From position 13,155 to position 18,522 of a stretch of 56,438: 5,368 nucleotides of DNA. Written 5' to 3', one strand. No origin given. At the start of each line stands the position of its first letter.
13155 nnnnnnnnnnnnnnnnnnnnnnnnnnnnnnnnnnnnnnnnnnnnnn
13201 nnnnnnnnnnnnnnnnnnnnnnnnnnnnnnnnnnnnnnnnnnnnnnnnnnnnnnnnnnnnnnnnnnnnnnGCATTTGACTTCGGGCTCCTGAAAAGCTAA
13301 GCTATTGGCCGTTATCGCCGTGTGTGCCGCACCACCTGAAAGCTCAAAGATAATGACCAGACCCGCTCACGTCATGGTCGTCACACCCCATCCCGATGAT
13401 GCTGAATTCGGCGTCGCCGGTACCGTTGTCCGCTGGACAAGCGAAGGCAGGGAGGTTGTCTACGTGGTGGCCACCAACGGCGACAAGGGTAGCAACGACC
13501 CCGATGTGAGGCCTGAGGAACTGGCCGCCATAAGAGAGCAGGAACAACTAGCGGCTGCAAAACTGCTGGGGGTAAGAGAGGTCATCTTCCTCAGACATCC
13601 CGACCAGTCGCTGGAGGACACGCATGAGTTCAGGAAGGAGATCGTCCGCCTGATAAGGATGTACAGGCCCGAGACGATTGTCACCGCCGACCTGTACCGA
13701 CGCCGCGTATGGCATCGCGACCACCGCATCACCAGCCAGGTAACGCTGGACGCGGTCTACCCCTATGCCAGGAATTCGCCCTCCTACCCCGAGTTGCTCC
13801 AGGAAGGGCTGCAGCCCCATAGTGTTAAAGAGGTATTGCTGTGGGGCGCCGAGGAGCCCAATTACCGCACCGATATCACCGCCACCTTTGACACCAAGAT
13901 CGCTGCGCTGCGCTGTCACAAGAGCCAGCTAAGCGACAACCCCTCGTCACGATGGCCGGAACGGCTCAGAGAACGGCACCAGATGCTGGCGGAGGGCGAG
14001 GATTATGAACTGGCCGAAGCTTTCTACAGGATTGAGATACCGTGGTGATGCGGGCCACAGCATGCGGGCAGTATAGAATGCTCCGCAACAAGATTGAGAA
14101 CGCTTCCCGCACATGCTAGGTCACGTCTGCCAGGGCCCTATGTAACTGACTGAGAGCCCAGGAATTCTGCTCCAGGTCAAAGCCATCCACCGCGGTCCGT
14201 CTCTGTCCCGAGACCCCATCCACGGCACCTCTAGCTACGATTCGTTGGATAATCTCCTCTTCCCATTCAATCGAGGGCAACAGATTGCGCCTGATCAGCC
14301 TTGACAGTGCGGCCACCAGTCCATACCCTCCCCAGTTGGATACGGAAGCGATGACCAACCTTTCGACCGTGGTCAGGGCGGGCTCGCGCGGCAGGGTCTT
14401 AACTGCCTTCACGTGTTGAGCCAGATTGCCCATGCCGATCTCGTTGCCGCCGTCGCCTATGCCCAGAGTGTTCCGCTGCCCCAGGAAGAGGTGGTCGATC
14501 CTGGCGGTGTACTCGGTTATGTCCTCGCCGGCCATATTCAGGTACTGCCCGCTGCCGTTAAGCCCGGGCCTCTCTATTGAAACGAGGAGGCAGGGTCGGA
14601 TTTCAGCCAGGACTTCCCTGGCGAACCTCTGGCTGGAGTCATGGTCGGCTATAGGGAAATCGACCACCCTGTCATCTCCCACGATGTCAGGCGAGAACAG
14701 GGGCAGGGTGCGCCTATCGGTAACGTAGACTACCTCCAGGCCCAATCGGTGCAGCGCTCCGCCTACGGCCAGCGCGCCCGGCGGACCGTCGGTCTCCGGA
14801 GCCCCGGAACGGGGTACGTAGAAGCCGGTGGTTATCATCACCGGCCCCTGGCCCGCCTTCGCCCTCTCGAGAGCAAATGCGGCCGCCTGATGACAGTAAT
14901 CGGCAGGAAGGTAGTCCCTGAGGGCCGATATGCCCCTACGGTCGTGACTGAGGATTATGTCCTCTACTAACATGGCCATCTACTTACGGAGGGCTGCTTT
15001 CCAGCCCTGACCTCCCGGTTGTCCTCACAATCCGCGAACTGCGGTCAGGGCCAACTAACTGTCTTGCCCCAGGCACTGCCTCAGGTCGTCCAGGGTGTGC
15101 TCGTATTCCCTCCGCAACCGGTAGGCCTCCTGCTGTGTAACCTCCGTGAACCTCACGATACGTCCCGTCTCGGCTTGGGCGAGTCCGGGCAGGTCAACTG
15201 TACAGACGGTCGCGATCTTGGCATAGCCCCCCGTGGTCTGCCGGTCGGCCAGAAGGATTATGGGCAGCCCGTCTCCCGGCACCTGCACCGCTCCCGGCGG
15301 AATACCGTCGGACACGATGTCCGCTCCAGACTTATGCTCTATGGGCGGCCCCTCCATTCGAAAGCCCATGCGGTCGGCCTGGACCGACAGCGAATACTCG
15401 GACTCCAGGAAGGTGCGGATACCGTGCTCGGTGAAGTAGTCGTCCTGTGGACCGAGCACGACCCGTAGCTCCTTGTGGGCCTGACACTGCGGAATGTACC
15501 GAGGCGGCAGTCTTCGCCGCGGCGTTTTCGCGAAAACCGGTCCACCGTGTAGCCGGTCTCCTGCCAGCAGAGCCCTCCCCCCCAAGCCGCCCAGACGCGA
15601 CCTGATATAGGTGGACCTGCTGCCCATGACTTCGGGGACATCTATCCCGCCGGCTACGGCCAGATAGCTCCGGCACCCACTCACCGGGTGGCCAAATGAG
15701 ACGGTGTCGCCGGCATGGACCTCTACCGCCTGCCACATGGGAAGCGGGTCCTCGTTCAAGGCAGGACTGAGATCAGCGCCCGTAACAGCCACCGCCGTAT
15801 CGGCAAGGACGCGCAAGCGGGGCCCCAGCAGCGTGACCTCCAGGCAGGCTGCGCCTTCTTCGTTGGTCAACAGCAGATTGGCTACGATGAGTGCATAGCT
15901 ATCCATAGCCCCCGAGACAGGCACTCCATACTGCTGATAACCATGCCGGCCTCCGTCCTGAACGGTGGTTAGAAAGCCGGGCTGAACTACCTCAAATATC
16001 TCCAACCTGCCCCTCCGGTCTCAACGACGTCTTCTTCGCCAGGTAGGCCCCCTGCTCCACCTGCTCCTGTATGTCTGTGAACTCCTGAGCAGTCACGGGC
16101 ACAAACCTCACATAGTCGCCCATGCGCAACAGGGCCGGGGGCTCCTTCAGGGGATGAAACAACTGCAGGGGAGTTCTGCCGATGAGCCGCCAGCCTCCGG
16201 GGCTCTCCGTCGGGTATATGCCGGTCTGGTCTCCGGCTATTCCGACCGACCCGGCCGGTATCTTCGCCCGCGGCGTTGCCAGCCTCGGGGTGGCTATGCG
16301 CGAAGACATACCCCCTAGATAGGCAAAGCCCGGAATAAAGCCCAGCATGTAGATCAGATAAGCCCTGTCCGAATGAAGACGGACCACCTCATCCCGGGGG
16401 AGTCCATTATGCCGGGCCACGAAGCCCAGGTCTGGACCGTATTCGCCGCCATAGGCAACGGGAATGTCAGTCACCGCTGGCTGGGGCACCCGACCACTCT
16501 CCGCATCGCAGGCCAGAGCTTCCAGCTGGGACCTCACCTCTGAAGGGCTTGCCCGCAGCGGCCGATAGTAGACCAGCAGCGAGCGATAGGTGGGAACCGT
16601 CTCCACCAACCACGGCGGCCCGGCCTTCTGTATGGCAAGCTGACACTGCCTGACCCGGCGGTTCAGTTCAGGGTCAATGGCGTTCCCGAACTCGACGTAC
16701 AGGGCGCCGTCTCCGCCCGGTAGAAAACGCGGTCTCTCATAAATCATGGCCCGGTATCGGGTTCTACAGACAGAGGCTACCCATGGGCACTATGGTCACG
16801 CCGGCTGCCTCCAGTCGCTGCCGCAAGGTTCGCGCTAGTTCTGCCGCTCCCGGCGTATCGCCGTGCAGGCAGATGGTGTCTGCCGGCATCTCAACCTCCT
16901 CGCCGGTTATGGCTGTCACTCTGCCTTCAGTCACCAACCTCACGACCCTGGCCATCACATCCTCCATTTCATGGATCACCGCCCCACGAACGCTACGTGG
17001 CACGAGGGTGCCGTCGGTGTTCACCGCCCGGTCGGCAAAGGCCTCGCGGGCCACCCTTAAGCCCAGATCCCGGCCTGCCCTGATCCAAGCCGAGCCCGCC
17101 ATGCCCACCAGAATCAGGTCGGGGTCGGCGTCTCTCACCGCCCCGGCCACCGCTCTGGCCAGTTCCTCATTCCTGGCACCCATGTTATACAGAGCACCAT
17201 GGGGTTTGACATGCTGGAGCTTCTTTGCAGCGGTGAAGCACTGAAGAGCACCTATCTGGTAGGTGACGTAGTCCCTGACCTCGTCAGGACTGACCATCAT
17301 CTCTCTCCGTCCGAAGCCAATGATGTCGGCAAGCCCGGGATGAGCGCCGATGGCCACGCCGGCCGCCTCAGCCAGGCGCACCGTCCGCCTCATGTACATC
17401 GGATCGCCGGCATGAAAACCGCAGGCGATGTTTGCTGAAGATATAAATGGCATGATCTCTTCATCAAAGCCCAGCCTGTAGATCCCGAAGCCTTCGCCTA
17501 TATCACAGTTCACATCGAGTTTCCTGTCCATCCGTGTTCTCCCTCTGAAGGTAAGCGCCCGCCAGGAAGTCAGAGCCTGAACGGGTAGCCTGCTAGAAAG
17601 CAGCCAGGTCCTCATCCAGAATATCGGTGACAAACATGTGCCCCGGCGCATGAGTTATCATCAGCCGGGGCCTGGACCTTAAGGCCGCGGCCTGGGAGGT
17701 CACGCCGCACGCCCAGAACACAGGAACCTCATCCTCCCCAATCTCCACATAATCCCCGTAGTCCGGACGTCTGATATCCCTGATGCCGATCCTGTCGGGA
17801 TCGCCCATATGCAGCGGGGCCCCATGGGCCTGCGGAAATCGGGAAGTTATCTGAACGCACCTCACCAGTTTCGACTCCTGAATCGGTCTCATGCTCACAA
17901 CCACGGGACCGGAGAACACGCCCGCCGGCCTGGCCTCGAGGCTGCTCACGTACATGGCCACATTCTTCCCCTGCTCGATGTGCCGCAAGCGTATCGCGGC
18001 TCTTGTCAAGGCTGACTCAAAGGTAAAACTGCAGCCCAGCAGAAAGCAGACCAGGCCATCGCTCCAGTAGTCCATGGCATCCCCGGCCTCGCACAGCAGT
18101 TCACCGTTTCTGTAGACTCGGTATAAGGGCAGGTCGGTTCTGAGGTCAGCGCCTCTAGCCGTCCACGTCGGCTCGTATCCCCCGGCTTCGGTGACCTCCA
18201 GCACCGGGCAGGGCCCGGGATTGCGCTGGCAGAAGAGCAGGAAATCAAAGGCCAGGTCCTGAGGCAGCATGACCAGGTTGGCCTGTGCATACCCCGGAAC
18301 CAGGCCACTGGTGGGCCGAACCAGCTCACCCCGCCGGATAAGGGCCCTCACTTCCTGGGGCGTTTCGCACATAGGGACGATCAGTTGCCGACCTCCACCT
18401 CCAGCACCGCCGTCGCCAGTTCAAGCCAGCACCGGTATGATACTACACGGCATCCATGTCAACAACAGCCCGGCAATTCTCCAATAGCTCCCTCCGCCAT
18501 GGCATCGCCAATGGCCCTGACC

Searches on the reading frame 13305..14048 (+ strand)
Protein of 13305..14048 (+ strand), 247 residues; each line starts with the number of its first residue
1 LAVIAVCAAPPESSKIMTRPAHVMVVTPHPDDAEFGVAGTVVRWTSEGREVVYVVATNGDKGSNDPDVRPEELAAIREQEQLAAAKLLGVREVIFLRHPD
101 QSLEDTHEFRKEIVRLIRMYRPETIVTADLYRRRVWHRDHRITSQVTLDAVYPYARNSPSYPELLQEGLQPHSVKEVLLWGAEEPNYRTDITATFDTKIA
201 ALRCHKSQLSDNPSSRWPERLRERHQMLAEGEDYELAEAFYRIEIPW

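Call 36: search_protein_families(library=pfam, proteins=[window:13305-14048:+], max_evalue=0.000001)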
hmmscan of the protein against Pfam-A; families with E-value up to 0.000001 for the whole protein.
window:13305-14048:+ (247 aa): 1 family
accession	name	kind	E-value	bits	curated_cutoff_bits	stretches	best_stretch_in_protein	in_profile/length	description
PF02585.22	PIG-L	-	3.9e-34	118.4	28.2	1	24-150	1-128/129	GlcNAc-PI de-N-acetylase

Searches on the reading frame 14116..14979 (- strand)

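Call 36: search_protein_families(library=pfam, proteins=[window:14116-14979:-], max_evalue=0.000001)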
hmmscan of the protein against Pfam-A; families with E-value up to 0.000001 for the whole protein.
window:14116-14979:- (287 aa): 1 family
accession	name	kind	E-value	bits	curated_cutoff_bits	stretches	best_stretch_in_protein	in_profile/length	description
PF14336.11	GLUCM-like_C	-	8.7e-71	239.2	27.9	1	8-279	4-290/291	D-glutamate cyclase-like, C-terminal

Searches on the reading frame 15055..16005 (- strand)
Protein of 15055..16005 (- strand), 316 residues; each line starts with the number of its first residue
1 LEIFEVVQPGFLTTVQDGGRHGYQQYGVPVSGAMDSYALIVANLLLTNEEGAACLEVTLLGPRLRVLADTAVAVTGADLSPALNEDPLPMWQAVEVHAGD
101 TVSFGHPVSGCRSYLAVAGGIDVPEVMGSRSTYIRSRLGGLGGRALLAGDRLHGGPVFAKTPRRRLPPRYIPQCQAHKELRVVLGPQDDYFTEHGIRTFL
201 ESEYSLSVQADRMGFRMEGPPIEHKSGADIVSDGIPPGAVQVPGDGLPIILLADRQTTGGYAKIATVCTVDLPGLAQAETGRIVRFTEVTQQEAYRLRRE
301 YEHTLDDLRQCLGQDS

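Call 36: search_protein_families(library=pfam, proteins=[window:15055-16005:-], max_evalue=0.000001)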
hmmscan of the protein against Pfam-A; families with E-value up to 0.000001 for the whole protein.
window:15055-16005:- (316 aa): 1 family
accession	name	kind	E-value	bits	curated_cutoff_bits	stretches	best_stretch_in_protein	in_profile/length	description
PF02626.20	CT_A_B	-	1.8e-98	329.8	25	1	26-287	1-260/261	Carboxyltransferase domain, subdomain A and B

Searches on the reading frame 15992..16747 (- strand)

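Call 37: search_protein_families(library=pfam, proteins=[window:15992-16747:-], max_evalue=0.000001)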
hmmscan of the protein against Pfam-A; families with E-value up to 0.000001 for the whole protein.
window:15992-16747:- (251 aa): 1 family
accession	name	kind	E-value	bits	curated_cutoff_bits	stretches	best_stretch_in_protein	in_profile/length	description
PF02682.21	CT_C_D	-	8.4e-75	251.3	22.1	1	7-207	2-202/202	Carboxyltransferase domain, subdomain C and D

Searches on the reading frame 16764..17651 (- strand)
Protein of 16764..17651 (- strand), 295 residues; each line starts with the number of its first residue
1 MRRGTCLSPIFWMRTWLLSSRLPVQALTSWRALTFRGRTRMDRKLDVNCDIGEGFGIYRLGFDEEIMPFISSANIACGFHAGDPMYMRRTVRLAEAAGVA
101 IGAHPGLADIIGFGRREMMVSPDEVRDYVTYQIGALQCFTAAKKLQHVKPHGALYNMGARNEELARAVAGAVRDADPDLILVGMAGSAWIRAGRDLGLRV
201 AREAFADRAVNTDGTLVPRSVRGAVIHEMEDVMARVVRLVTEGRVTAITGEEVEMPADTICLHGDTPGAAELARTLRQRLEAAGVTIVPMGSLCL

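Call 37: search_protein_families(library=pfam, proteins=[window:16764-17651:-], max_evalue=0.000001)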
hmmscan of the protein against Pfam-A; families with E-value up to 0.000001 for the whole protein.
window:16764-17651:- (295 aa): 1 family
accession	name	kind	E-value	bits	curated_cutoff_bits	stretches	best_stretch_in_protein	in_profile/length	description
PF03746.21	LamB_YcsF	-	4.7e-99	331.3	22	1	46-281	2-239/239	LamB/YcsF family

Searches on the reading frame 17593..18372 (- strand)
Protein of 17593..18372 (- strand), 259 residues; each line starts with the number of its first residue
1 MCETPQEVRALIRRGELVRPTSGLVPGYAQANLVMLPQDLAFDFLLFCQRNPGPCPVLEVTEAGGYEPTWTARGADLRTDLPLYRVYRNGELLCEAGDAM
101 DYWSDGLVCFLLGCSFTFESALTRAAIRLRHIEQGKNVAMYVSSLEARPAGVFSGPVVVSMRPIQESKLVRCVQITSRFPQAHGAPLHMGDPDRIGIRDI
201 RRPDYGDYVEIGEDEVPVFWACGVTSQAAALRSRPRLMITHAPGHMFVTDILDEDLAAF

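Call 37: search_protein_families(library=pfam, proteins=[window:17593-18372:-], max_evalue=0.000001)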
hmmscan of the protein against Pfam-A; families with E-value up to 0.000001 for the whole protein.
window:17593-18372:- (259 aa): 1 family
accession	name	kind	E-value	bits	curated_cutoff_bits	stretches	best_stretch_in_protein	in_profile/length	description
PF07286.17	D-Glu_cyclase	-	1.7e-64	216.4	25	1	108-250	1-143/143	D-glutamate cyclase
